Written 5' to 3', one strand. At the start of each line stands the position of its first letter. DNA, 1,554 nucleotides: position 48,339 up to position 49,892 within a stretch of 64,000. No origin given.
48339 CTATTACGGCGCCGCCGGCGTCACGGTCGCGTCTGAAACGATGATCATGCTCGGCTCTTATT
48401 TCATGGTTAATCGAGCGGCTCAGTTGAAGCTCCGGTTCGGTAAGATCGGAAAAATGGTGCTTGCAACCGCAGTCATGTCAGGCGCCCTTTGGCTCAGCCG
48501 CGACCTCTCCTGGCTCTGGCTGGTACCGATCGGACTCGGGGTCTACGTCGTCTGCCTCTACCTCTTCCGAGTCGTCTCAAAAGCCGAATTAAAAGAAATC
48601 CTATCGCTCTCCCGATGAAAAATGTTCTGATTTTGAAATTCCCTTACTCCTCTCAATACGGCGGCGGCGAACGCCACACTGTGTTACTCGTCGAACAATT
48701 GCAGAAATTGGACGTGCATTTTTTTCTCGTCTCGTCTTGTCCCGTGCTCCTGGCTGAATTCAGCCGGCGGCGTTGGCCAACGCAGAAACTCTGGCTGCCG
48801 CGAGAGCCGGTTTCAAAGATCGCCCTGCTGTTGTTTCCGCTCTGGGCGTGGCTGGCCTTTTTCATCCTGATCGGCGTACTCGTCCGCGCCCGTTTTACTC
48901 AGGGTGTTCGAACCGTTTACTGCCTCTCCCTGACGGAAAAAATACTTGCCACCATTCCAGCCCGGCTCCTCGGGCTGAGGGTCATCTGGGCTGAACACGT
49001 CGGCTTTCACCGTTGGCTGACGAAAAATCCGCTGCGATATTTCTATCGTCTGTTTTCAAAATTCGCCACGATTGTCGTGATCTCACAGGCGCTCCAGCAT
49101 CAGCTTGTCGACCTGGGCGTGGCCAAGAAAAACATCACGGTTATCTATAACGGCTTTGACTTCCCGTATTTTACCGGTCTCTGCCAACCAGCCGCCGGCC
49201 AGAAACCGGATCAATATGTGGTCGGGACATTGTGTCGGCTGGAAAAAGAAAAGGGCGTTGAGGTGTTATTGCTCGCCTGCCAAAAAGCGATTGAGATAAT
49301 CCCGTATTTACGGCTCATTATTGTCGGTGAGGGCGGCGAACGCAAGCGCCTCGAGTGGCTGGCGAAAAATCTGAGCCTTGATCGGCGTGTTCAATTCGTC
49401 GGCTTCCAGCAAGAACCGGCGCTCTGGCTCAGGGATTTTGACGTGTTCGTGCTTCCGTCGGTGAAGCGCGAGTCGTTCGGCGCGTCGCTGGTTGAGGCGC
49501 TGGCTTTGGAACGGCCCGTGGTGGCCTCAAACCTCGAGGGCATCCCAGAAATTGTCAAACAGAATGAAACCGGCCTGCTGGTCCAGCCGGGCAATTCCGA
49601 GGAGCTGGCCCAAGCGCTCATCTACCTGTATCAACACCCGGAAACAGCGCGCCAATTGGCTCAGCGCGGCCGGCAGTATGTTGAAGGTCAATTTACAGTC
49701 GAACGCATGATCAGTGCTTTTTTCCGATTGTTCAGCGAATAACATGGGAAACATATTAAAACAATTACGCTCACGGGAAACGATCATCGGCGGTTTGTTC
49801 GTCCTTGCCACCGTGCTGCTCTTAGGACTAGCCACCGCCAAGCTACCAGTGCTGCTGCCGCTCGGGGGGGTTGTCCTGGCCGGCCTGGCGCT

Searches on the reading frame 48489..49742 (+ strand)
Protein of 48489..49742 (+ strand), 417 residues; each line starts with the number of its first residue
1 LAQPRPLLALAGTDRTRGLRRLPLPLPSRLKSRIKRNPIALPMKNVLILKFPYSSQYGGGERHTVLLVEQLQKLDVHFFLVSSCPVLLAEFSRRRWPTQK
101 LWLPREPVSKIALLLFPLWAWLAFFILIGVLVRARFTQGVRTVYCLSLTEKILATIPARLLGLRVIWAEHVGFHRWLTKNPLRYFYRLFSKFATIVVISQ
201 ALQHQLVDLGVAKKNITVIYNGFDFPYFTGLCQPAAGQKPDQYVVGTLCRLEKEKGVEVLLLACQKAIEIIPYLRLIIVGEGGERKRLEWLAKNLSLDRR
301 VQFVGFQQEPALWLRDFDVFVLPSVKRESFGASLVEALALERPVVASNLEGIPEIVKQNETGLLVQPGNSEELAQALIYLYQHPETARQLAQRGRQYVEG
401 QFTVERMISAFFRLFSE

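Call 59: search_protein_families(library=pfam, proteins=[window:48489-49742:+], max_evalue=0.0001)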
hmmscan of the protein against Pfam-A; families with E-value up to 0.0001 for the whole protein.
window:48489-49742:+ (417 aa): 6 families
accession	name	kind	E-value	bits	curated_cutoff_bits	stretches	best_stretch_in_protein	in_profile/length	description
PF00534.26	Glycos_transf_1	-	5.9e-38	130.5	26.4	1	238-396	11-171/172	Glycosyl transferases group 1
PF13692.12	Glyco_trans_1_4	-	7.2e-34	117.5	27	1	244-382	3-141/142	Glycosyl transferases group 1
PF13439.12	Glyco_transf_4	-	1.5e-13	51.5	28.5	1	57-224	1-167/170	Glycosyltransferase Family 4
PF13524.12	Glyco_trans_1_2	-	1.2e-08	35.4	25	1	272-409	13-140/144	Glycosyl transferase-like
PF13579.12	Glyco_trans_4_4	-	1.7e-08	35.4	29.7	1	58-222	1-158/158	Glycosyl transferase 4-like domain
PF20706.3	GT4-conflict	-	6.5e-06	25.8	26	1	215-407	173-381/385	Family 4 Glycosyltransferase in conflict systems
